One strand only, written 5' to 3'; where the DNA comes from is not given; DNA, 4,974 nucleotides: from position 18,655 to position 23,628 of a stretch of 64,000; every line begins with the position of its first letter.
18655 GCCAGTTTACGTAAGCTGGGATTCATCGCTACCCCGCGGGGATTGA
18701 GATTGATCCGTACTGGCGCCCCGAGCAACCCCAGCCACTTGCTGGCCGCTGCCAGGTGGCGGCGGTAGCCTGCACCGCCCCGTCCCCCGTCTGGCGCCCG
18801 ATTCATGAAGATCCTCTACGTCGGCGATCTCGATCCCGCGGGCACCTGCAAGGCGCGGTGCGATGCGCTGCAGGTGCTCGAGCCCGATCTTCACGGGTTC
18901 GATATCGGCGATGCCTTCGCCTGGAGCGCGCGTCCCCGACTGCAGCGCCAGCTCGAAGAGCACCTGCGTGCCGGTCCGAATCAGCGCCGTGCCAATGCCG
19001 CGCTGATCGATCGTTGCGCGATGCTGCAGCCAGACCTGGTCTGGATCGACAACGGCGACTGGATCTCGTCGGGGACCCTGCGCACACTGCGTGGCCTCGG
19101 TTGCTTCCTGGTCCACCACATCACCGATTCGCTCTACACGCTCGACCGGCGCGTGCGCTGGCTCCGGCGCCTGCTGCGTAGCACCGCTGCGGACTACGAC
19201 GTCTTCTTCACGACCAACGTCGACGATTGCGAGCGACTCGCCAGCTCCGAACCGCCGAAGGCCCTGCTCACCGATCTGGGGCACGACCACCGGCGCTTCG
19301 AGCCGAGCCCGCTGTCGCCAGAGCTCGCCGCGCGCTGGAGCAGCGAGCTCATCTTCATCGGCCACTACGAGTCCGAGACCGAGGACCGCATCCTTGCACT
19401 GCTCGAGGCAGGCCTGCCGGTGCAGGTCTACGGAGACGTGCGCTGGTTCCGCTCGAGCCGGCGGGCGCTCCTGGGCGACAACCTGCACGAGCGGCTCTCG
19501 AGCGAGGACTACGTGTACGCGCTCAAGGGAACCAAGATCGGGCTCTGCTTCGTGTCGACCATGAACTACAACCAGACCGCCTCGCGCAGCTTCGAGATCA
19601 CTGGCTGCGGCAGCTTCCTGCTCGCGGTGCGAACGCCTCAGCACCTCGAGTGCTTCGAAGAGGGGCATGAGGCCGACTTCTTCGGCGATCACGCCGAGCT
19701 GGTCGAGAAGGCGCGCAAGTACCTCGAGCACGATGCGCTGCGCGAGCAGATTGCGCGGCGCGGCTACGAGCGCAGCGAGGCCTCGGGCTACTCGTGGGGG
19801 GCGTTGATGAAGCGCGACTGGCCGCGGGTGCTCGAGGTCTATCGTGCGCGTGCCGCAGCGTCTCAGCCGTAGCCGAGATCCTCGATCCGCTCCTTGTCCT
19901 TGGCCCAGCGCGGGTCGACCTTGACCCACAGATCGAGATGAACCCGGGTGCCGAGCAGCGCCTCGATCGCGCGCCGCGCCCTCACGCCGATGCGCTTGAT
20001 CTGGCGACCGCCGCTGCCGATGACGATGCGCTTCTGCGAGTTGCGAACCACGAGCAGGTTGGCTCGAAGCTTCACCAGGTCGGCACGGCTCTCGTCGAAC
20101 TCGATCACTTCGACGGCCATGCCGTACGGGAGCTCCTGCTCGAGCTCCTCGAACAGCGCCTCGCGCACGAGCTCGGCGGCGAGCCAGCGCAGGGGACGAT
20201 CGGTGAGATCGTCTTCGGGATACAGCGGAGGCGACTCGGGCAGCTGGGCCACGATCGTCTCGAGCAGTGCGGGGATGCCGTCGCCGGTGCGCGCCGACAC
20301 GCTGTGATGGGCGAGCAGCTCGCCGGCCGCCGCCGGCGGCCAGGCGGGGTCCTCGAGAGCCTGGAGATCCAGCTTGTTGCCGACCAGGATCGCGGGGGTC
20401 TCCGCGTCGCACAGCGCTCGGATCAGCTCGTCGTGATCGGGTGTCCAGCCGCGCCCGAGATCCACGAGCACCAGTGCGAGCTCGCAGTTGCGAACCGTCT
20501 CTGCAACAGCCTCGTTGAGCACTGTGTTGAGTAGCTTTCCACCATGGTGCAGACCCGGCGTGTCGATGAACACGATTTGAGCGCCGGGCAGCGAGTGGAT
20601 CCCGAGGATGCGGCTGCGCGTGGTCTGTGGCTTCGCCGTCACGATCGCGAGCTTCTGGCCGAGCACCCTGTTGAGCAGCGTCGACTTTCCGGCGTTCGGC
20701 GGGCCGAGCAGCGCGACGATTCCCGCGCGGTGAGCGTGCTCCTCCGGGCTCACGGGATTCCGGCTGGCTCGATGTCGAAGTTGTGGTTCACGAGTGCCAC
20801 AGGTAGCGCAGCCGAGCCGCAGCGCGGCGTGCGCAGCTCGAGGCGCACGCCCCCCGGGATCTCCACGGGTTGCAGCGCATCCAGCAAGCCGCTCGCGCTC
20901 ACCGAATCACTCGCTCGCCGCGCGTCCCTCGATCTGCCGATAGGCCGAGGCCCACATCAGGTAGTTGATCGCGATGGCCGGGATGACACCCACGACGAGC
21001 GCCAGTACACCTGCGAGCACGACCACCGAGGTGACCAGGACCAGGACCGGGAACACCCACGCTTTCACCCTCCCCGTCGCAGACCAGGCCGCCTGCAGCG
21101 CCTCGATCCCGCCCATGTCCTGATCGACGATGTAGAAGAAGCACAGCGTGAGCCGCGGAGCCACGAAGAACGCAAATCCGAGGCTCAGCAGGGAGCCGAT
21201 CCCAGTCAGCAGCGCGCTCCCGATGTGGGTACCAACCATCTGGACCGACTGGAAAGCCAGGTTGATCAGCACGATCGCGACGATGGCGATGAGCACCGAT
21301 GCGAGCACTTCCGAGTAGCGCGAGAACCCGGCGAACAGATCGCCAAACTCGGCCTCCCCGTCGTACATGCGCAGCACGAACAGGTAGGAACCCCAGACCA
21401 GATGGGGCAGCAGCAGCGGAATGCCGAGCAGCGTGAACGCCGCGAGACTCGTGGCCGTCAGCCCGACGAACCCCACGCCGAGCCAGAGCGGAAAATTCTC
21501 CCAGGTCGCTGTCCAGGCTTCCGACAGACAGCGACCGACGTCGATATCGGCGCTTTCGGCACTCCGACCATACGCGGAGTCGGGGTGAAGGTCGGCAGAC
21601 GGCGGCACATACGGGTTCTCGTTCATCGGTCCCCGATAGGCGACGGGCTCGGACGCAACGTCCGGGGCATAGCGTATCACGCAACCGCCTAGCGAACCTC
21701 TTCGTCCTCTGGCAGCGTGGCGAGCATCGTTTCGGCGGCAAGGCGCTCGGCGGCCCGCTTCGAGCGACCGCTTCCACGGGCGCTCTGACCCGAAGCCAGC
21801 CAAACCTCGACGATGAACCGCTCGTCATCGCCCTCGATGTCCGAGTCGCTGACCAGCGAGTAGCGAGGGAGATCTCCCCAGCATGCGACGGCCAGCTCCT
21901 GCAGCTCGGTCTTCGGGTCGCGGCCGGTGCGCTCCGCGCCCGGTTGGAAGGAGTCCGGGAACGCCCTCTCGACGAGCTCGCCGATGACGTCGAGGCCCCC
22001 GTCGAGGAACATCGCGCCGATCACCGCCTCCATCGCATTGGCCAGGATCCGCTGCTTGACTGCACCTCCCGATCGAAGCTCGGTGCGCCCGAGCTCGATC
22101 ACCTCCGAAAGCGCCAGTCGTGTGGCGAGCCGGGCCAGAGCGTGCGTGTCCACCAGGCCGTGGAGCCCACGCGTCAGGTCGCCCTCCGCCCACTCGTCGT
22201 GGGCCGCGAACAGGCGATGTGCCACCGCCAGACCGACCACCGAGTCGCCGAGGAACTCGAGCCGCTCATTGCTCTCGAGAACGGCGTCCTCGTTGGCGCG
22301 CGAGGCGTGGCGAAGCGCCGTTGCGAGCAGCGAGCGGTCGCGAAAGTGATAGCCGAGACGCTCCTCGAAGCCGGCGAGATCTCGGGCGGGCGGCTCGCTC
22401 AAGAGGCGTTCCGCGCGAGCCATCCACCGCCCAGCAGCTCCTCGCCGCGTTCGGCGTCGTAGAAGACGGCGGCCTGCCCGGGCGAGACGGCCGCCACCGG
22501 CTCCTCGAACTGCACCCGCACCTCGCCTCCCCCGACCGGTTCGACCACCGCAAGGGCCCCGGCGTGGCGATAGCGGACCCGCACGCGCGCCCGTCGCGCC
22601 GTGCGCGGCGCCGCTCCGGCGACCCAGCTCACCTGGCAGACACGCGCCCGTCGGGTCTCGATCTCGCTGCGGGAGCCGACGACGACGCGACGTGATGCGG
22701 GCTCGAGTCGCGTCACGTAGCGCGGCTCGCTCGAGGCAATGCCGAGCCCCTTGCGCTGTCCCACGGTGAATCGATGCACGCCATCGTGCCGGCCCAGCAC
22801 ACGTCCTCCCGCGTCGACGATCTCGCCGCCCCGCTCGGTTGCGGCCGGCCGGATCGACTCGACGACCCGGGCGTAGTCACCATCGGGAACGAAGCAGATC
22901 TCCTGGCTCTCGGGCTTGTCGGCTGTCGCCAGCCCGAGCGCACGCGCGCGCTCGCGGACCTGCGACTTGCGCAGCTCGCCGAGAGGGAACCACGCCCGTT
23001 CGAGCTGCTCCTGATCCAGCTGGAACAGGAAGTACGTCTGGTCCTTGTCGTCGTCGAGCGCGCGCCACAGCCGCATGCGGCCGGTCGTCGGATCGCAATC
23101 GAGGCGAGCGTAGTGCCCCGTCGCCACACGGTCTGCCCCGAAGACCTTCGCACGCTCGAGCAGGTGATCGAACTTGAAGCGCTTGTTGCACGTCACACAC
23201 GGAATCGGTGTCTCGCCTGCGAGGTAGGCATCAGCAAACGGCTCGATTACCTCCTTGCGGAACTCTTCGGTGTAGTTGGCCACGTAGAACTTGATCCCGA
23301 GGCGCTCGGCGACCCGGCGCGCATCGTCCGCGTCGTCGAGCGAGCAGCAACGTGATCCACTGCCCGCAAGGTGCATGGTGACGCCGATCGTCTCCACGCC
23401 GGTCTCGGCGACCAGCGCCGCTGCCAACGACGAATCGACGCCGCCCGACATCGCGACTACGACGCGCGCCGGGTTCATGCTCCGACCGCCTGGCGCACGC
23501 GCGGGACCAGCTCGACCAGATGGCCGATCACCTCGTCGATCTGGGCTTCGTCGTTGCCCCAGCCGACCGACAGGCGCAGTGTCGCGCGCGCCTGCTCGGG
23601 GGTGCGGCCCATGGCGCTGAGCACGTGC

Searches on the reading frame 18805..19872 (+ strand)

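Call 31: search_protein_families(library=pfam, proteins=[window:18805-19872:+], max_evalue=0.0001)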
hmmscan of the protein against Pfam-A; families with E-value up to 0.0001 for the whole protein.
window:18805-19872:+ (355 aa): 1 family
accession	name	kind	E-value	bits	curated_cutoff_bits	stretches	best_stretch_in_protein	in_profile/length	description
PF13524.12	Glyco_trans_1_2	-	1.5e-25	90.3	25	1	202-331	13-135/144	Glycosyl transferase-like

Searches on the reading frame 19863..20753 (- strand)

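Call 31: search_protein_families(library=pfam, proteins=[window:19863-20753:-], max_evalue=0.0001)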
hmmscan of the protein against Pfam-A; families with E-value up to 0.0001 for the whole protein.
window:19863-20753:- (296 aa): 5 families
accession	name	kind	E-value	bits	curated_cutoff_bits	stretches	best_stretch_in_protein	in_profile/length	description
PF01926.29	MMR_HSR1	-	9.3e-23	80.9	21.9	1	13-127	2-113/113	50S ribosome-binding GTPase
PF07650.23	KH_2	-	4.4e-16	58.9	22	1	207-283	1-77/78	KH domain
PF00009.33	GTP_EFTU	-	7e-09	36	26.5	1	14-172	7-187/188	Elongation factor Tu GTP binding domain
PF00350.29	Dynamin_N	-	8.4e-08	32.9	27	0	13-46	1-34/168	Dynamin family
PF02421.24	FeoB_N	-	5.9e-07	29.6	27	1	13-91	3-77/156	Ferrous iron transport protein B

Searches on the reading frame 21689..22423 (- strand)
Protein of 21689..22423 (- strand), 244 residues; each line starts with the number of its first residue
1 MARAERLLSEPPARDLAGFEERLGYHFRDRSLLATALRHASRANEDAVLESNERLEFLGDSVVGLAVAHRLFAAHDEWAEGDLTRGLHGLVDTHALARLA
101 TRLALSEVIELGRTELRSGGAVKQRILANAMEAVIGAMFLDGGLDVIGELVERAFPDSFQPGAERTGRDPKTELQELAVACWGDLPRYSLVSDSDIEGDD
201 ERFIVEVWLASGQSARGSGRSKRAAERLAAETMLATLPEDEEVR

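Call 31: search_protein_families(library=pfam, proteins=[window:21689-22423:-], max_evalue=0.0001)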
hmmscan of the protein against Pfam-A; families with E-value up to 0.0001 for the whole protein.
window:21689-22423:- (244 aa): 3 families
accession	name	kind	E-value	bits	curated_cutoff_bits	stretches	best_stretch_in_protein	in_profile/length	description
PF14622.11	Ribonucleas_3_3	-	4e-28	98.6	35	1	29-154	1-123/128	Ribonuclease-III-like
PF00636.31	Ribonuclease_3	-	8.9e-19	68.6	27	1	53-143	1-102/102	Ribonuclease III domain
PF00035.32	dsrm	-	8.3e-09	36.3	23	1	170-237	1-66/66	Double-stranded RNA binding motif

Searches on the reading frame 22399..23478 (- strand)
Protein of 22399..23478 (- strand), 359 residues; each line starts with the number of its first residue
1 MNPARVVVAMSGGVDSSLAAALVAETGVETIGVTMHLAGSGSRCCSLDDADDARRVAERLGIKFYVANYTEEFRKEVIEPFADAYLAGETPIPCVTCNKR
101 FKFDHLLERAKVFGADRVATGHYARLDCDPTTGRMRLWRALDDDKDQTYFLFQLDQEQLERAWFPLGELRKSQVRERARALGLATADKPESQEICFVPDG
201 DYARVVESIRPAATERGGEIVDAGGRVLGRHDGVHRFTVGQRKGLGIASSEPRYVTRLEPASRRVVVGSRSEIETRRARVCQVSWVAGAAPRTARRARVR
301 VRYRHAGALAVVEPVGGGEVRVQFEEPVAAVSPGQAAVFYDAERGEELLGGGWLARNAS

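Call 31: search_protein_families(library=pfam, proteins=[window:22399-23478:-], max_evalue=0.0001)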
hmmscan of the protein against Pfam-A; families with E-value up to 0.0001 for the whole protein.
window:22399-23478:- (359 aa): 6 families
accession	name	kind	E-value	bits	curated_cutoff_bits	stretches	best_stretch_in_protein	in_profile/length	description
PF03054.22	tRNA_Me_trans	-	6.2e-70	235.4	20.6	1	5-198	2-201/202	tRNA methyl transferase HUP domain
PF20258.4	tRNA_Me_trans_C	-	2.2e-17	63.6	20.6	1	279-353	5-76/77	Aminomethyltransferase beta-barrel domain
PF20259.3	tRNA_Me_trans_M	-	7.3e-17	61.1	27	1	214-268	9-65/66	tRNA methyl transferase PRC-barrel domain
PF02540.23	NAD_synthase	-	2.8e-06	27.1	21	1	5-70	20-82/242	NAD synthase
PF00764.25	Arginosuc_synth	-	7.7e-06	26.5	27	1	5-121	1-114/162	Arginosuccinate synthase N-terminal HUP domain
PF00733.27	Asn_synthase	-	1.6e-05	25.2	21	1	5-91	19-98/354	Asparagine synthase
